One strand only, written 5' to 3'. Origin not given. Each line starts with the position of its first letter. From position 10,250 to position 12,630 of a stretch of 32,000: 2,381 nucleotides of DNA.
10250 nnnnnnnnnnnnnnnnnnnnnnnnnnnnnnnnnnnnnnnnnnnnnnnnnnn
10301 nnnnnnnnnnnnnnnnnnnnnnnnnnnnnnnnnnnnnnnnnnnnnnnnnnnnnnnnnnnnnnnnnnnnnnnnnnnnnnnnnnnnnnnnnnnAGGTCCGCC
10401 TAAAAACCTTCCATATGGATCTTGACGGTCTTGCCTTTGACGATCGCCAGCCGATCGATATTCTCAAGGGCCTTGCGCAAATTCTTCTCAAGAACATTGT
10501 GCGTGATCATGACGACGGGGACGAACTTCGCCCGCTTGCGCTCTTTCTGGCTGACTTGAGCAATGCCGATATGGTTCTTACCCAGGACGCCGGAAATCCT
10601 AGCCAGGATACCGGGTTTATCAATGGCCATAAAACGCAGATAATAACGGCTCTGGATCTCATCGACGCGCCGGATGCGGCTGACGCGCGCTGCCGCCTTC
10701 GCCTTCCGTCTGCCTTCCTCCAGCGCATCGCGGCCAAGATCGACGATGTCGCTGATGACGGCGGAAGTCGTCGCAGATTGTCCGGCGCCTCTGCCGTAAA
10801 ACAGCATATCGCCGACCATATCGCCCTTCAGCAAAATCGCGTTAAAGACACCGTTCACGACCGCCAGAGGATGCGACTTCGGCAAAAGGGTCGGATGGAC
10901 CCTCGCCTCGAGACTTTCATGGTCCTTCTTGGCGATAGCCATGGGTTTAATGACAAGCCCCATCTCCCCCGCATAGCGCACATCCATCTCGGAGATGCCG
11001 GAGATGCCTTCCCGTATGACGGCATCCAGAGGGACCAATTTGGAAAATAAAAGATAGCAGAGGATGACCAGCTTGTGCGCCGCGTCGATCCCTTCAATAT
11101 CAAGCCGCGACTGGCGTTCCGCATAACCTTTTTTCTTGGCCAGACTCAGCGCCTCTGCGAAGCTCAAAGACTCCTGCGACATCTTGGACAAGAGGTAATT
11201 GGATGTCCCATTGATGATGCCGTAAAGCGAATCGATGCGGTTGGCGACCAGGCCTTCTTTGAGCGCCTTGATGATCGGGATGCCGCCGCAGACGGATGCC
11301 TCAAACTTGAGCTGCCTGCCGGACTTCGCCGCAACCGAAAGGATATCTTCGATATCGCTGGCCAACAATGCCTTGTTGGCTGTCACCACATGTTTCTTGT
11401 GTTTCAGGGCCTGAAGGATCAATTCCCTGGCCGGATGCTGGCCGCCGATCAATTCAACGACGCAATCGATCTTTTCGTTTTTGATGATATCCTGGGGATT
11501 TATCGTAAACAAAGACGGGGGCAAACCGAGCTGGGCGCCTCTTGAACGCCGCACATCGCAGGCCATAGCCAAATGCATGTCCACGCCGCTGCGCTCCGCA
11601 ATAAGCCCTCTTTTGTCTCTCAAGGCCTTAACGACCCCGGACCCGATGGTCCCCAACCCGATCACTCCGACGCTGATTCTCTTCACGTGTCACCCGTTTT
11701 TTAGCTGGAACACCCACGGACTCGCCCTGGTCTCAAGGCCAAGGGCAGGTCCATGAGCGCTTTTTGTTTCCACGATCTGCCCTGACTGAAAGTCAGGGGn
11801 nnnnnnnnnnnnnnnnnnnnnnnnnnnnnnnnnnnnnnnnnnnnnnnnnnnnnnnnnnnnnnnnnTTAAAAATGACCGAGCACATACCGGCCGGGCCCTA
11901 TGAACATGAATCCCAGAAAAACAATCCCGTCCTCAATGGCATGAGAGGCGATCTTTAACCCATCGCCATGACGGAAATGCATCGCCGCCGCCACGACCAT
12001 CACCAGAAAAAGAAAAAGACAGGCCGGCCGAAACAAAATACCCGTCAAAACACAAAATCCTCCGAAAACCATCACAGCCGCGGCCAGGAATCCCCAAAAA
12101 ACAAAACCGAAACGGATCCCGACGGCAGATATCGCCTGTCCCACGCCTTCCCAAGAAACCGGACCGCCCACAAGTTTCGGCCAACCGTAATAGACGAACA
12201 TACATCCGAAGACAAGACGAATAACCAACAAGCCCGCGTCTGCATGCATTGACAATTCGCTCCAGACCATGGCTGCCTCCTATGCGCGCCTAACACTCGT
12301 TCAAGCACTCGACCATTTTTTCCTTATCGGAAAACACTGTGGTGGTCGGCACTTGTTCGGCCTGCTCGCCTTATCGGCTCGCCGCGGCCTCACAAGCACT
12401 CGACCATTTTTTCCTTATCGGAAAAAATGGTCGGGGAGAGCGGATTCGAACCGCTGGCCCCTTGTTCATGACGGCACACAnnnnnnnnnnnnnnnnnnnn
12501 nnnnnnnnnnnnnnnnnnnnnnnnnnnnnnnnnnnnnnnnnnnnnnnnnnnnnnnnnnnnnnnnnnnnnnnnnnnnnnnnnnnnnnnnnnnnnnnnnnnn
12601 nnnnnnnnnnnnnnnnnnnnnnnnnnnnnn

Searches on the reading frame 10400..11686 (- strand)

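Call 41: search_protein_families(library=pfam, proteins=[window:10400-11686:-], max_evalue=0.01)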
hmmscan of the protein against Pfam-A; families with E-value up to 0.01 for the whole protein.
window:10400-11686:- (428 aa): 6 families
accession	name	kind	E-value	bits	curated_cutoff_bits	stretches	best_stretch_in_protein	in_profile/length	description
PF00742.24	Homoserine_dh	-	2.7e-58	197.1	22.9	1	137-315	1-173/173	Homoserine dehydrogenase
PF03447.22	NAD_binding_3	-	2e-18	67.6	24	1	10-129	1-116/116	Homoserine dehydrogenase, NAD binding domain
PF01842.31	ACT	-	3e-08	33.7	27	1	348-411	1-62/66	ACT domain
PF01408.29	GFO_IDH_MocA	-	3.2e-05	25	24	1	4-125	1-115/120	Oxidoreductase family, NAD-binding Rossmann fold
PF13840.12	ACT_7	-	0.00088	19.5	27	1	353-379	16-42/65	ACT domain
PF13291.12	ACT_4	-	0.0012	19.9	27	1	350-389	9-48/80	ACT domain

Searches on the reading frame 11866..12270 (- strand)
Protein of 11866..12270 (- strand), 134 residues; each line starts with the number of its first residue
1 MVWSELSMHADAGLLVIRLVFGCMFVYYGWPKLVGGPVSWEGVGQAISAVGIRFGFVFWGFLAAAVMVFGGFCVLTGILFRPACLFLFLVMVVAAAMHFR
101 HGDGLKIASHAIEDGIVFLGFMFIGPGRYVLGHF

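Call 41: search_protein_families(library=pfam, proteins=[window:11866-12270:-], max_evalue=0.01)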
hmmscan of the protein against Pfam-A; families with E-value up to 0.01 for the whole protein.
window:11866-12270:- (134 aa): 1 family
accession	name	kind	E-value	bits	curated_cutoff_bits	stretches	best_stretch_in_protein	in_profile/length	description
PF07681.17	DoxX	-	5.3e-11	43.4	23.6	1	13-97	1-82/85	DoxX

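Call 58: find_homologous_proteins(query=window:11866-12270:-, max_evalue=1e-10)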
Query window:11866-12270:- (134 aa): 22 proteins with E <= 1e-10 among 47 candidates.
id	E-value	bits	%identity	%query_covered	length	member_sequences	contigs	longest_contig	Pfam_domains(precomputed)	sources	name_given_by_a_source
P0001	3.2e-81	289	100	100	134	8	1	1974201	PF07681.18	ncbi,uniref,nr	ncbi:DoxX family protein [Candidatus Velamenicoccus archaeovorus]|uniref:DoxX family protein n=1 Tax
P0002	5.3e-71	255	89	100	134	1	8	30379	PF07681.18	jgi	-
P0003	9.9e-68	245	85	100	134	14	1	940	PF07681.18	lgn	-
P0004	2.6e-55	205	70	99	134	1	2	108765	PF07681.18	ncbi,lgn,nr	ncbi:MAG: DoxX family protein [Candidatus Omnitrophica bacterium]|nr:DoxX family protein [Candidatus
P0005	9.2e-54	200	69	98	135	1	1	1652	PF07681.18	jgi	jgi:putative oxidoreductase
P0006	8.0e-50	187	69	98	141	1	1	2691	PF07681.18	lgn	-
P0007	1.7e-45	173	66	95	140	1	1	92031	PF07681.18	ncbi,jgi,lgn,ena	ncbi:MAG: DoxX family protein [Candidatus Omnitrophota bacterium]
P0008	1.8e-37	147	54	96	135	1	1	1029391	PF07681.18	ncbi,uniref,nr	ncbi:DoxX family protein [Mucilaginibacter terrenus]|uniref:DoxX family protein n=1 Tax=Mucilaginiba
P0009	2.7e-36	143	52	96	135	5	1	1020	PF07681.18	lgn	-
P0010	2.5e-34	137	47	98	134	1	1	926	PF07681.18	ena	-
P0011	2.5e-34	136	48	96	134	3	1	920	PF07681.18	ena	-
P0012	1.8e-33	134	52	96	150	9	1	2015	PF07681.18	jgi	-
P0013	3.8e-33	133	52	96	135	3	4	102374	PF13564.12,PF07681.18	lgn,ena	-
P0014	2.6e-32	130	49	96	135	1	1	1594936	PF07681.18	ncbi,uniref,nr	ncbi:DoxX family protein [Hufsiella ginkgonis]|uniref:DoxX family membrane protein n=1 Tax=Hufsiella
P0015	5.1e-32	129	51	99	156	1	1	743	PF07681.18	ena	-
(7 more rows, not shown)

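Call 59: find_encoding_contigs(protein=P0002, flank=2500, max_places=4)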
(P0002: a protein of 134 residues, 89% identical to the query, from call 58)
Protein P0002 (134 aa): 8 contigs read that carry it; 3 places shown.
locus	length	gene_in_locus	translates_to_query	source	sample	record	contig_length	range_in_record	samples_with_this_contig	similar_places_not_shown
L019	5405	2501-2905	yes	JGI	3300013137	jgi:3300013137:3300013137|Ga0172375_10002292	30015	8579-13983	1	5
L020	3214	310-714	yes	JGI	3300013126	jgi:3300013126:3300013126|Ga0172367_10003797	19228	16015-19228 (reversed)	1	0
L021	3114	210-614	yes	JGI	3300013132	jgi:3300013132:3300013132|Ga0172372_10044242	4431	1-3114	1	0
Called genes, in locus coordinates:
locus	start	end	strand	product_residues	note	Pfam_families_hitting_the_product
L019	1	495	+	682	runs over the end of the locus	PF00027:cNMP_binding, PF01734:Patatin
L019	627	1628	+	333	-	PF01210:NAD_Gly3P_dh_N, PF07479:NAD_Gly3P_dh_C, PF20618:GPD_NAD_C_bact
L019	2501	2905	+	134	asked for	PF07681:DoxX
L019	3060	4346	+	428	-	PF01408:GFO_IDH_MocA (weak), PF03447:NAD_binding_3, PF00742:Homoserine_dh, PF01842:ACT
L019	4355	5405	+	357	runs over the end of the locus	PF00291:PALP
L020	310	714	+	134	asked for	PF07681:DoxX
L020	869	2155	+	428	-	PF01408:GFO_IDH_MocA (weak), PF03447:NAD_binding_3, PF00742:Homoserine_dh, PF01842:ACT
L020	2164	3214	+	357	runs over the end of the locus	PF00291:PALP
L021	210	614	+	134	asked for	PF07681:DoxX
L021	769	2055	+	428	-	PF01408:GFO_IDH_MocA (weak), PF03447:NAD_binding_3, PF00742:Homoserine_dh, PF01842:ACT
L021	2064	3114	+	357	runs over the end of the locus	PF00291:PALP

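Call 60: find_encoding_contigs(protein=P0004, flank=2500, max_places=2)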
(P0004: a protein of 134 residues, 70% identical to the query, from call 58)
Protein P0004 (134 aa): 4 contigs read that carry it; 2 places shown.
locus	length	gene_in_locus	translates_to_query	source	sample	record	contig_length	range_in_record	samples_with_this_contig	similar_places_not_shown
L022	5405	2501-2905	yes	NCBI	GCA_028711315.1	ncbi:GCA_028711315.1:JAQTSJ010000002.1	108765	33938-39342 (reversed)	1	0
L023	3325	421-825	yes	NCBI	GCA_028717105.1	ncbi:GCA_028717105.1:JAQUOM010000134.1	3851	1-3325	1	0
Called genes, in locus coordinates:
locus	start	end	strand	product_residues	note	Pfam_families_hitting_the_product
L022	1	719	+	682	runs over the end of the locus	PF00027:cNMP_binding, PF01734:Patatin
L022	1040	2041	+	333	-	PF01210:NAD_Gly3P_dh_N, PF07479:NAD_Gly3P_dh_C, PF20618:GPD_NAD_C_bact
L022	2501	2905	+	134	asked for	PF07681:DoxX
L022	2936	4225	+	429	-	PF01408:GFO_IDH_MocA (weak), PF03447:NAD_binding_3, PF00742:Homoserine_dh, PF01842:ACT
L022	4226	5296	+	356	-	PF00291:PALP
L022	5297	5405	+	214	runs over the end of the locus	PF04127:DFP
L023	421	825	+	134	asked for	PF07681:DoxX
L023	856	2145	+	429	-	PF01408:GFO_IDH_MocA (weak), PF03447:NAD_binding_3, PF00742:Homoserine_dh, PF01842:ACT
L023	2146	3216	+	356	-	PF00291:PALP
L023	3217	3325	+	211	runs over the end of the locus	PF04127:DFP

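Call 61: find_encoding_contigs(protein=P0007, flank=2500, max_places=2)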
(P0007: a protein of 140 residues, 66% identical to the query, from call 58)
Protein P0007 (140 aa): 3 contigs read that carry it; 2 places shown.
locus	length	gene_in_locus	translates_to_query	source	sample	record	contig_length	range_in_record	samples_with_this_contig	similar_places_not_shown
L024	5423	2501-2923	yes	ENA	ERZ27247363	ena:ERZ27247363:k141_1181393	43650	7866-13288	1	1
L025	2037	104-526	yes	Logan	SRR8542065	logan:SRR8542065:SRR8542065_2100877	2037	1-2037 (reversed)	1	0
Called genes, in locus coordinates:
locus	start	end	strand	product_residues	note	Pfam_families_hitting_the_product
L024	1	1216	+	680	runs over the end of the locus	PF00027:cNMP_binding, PF01734:Patatin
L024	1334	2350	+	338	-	PF01210:NAD_Gly3P_dh_N, PF07479:NAD_Gly3P_dh_C, PF20618:GPD_NAD_C_bact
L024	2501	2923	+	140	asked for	PF07681:DoxX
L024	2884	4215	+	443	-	PF01408:GFO_IDH_MocA (weak), PF03447:NAD_binding_3, PF00742:Homoserine_dh, PF01842:ACT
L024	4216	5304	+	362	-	PF00291:PALP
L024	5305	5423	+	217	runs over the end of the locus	PF04127:DFP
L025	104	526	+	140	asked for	PF07681:DoxX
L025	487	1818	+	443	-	PF01408:GFO_IDH_MocA (weak), PF03447:NAD_binding_3, PF00742:Homoserine_dh, PF01842:ACT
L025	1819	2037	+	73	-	?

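Call 65: find_encoding_contigs(protein=P0001, flank=10000, max_places=3)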
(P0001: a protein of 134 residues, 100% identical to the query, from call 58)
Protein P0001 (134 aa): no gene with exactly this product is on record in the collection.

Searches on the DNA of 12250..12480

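Call 81: search_with_rna_model(model_id=R1, source=window, start=12250, end=12480, max_evalue=1, show_alignments=2)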
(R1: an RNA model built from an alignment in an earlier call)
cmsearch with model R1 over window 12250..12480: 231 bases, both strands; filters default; matches with E-value up to 1: 1.
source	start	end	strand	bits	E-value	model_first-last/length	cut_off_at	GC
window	12341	12406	-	38.5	1.1e-11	1-64/64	no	0.67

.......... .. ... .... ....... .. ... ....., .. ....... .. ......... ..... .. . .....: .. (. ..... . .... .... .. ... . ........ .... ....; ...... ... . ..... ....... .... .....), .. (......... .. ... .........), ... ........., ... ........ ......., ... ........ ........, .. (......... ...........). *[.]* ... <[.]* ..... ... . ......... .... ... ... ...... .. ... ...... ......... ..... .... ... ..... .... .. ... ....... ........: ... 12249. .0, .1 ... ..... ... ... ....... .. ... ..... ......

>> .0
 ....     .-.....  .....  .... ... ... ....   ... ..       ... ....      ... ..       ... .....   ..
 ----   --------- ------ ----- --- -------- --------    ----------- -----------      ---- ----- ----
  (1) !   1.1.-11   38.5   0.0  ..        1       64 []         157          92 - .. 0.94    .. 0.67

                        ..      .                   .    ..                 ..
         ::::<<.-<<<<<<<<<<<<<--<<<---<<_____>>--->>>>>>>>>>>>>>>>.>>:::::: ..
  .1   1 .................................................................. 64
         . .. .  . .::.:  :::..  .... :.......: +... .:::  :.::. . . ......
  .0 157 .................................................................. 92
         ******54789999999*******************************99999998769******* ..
